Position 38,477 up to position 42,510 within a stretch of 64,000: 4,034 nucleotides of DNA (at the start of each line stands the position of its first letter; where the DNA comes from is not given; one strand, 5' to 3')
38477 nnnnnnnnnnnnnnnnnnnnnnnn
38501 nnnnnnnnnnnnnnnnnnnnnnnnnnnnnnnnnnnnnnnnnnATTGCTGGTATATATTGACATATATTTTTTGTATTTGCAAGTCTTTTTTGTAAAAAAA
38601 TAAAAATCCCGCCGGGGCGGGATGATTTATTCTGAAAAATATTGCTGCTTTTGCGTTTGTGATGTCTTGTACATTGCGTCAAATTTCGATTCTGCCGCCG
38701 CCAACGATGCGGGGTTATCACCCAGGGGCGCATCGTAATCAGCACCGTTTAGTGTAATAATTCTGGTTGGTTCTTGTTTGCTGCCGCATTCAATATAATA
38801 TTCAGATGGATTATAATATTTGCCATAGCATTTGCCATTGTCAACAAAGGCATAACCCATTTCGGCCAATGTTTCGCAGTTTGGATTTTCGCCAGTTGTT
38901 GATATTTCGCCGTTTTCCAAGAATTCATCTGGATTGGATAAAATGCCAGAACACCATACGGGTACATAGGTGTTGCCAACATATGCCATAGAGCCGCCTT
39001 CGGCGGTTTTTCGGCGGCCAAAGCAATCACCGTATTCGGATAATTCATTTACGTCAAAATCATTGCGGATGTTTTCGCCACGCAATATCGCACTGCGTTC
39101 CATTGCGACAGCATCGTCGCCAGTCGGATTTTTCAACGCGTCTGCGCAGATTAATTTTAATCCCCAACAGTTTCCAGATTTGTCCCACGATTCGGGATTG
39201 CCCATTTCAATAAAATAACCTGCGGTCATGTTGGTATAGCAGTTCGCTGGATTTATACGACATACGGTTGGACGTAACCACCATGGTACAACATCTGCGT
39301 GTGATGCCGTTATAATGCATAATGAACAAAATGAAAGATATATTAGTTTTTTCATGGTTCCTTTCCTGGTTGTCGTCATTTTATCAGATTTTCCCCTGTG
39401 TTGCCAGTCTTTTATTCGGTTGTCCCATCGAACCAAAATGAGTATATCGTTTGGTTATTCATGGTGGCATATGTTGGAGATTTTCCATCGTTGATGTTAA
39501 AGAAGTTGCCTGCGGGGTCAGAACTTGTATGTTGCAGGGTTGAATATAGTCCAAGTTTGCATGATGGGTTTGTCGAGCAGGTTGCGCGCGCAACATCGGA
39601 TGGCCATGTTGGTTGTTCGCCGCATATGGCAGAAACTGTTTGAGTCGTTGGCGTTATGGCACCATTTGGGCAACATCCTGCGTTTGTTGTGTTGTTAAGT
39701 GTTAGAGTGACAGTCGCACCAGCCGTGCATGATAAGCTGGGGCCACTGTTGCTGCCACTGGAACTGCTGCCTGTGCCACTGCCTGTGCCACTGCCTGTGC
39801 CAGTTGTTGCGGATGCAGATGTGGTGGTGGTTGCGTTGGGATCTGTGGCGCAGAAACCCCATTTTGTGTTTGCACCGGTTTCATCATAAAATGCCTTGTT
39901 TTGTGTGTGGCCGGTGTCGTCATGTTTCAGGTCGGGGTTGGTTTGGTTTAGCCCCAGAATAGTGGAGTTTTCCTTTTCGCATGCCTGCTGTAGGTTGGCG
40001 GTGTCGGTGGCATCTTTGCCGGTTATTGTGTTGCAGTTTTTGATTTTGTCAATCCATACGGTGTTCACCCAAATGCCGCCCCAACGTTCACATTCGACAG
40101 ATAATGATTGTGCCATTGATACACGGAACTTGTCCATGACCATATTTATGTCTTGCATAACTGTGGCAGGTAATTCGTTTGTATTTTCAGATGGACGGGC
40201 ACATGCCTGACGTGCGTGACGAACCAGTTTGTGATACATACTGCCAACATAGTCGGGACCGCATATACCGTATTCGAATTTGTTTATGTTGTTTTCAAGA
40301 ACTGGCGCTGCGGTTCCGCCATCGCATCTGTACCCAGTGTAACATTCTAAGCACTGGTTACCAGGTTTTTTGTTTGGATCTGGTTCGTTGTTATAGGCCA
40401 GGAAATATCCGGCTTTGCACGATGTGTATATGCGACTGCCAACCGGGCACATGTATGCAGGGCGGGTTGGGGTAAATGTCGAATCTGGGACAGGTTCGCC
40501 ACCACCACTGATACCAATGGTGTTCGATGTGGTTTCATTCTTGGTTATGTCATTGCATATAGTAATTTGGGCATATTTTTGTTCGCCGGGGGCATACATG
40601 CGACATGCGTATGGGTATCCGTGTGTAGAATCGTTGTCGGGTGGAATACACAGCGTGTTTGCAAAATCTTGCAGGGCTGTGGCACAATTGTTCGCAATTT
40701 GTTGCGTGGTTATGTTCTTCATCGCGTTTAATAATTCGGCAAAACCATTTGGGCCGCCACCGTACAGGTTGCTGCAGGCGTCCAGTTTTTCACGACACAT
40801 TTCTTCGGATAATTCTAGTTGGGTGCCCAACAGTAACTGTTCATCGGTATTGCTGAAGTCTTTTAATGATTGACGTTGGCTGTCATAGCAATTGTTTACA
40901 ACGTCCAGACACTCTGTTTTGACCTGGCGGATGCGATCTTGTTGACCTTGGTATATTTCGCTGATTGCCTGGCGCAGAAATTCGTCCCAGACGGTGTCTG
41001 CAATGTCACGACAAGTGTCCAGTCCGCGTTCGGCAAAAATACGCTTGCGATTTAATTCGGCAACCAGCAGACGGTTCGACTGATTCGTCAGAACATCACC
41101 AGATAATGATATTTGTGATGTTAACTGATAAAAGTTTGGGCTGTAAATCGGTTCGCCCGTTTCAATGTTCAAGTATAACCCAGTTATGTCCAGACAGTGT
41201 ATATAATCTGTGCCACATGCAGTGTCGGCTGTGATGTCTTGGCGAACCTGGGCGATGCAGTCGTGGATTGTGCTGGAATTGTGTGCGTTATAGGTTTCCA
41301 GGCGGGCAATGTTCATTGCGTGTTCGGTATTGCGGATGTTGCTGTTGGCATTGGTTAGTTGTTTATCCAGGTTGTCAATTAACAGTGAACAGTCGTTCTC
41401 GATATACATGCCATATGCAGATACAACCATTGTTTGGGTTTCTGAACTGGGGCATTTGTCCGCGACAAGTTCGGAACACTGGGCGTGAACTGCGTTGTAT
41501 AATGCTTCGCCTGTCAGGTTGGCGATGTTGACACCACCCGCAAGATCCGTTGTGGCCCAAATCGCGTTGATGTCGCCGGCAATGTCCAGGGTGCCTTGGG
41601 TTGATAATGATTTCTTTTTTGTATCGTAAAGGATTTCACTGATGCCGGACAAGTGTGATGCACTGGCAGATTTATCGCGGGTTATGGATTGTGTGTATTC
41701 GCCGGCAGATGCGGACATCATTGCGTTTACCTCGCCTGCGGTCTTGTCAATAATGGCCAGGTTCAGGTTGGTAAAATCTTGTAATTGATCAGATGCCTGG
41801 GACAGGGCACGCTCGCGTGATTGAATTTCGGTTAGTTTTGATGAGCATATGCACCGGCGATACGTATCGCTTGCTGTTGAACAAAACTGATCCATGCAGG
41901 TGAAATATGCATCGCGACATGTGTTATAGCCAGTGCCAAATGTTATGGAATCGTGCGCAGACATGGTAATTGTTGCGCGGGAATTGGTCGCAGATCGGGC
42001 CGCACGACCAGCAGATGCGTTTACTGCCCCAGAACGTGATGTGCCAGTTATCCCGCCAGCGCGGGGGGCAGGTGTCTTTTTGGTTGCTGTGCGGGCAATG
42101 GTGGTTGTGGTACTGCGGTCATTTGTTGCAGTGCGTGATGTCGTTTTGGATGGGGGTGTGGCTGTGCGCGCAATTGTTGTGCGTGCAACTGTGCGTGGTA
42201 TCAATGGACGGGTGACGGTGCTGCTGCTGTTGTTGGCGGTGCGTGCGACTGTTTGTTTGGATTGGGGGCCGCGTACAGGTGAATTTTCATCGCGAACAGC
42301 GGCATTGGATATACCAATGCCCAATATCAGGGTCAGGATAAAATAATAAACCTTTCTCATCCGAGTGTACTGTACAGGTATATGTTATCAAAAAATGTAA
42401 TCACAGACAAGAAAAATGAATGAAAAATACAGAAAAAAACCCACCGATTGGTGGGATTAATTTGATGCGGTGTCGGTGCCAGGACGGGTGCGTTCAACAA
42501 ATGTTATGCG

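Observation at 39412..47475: Expanded paralogous family of large Sec-secreted cysteine-rich proteins with conserved Cys motifs (at least 5 members in this window)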

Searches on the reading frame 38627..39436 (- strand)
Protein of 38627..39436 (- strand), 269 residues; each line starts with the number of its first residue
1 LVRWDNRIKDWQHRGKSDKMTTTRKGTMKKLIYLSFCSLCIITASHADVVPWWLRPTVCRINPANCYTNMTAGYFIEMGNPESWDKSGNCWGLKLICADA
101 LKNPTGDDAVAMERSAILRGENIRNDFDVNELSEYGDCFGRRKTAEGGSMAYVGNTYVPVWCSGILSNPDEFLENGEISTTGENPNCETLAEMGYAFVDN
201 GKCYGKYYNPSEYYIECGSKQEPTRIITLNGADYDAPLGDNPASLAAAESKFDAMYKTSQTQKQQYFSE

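Call 6: search_protein_families(library=pfam, proteins=[window:38627-39436:-], max_evalue=1)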
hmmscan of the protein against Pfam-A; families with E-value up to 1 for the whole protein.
window:38627-39436:- (269 aa): 0 families

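Call 7: search_protein_families(library=ncbifam, proteins=[window:38627-39436:-], max_evalue=1)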
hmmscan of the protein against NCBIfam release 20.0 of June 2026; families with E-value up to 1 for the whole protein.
window:38627-39436:- (269 aa): 0 families

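Call 47: search_protein_families(library=phrogs, proteins=[window:38627-39436:-], max_evalue=0.01)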
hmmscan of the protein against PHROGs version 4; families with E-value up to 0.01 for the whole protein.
window:38627-39436:- (269 aa): 0 families

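Call 88: search_protein_families(library=padloc, proteins=[window:38627-39355:-], max_evalue=0.01)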
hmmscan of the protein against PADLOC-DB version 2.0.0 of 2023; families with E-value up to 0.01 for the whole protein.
window:38627-39355:- (242 aa): 0 families

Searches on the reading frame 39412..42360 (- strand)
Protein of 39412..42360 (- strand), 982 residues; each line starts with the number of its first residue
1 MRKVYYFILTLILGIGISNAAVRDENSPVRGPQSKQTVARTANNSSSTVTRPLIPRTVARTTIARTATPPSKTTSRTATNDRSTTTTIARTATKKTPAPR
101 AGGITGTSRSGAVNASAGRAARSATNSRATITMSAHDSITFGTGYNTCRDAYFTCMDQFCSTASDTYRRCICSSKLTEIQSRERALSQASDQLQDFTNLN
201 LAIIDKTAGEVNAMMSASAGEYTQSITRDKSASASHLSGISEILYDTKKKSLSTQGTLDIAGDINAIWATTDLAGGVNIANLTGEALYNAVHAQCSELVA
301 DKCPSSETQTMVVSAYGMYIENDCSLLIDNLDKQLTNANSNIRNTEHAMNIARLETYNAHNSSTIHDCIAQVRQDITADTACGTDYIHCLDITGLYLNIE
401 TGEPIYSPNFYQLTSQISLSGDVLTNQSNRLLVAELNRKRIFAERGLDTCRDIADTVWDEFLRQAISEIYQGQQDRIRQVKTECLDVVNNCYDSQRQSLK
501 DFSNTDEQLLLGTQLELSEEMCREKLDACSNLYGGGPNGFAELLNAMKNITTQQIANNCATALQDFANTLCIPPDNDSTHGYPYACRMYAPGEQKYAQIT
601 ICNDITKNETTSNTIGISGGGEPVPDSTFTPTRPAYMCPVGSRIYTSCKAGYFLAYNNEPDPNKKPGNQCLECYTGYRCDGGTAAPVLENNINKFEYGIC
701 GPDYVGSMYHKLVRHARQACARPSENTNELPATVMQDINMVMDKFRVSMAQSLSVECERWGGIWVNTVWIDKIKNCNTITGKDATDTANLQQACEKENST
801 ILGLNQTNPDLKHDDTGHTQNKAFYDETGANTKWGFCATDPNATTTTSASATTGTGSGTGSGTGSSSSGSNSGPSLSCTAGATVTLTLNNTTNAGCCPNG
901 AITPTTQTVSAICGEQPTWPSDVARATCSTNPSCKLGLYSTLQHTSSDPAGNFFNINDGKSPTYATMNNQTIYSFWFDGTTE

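Call 6: search_protein_families(library=pfam, proteins=[window:39412-42360:-], max_evalue=1)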
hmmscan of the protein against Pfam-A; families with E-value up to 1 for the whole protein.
window:39412-42360:- (982 aa): 0 families

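Call 7: search_protein_families(library=ncbifam, proteins=[window:39412-42360:-], max_evalue=1)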
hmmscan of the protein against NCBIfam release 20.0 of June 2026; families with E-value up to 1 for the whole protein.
window:39412-42360:- (982 aa): 0 families

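Call 14: search_solved_structures(query=A1, max_evalue=1)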
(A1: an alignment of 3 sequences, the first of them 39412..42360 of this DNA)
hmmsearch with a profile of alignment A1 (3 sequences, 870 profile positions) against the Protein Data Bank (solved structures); distinct sequences matched with E-value up to 1: 0.

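Call 47: search_protein_families(library=phrogs, proteins=[window:39412-42360:-], max_evalue=0.01)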
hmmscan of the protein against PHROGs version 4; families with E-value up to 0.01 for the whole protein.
window:39412-42360:- (982 aa): 0 families

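Call 88: search_protein_families(library=padloc, proteins=[window:39412-42360:-], max_evalue=0.01)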
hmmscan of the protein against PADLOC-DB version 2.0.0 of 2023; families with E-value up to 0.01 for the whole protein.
window:39412-42360:- (982 aa): 0 families
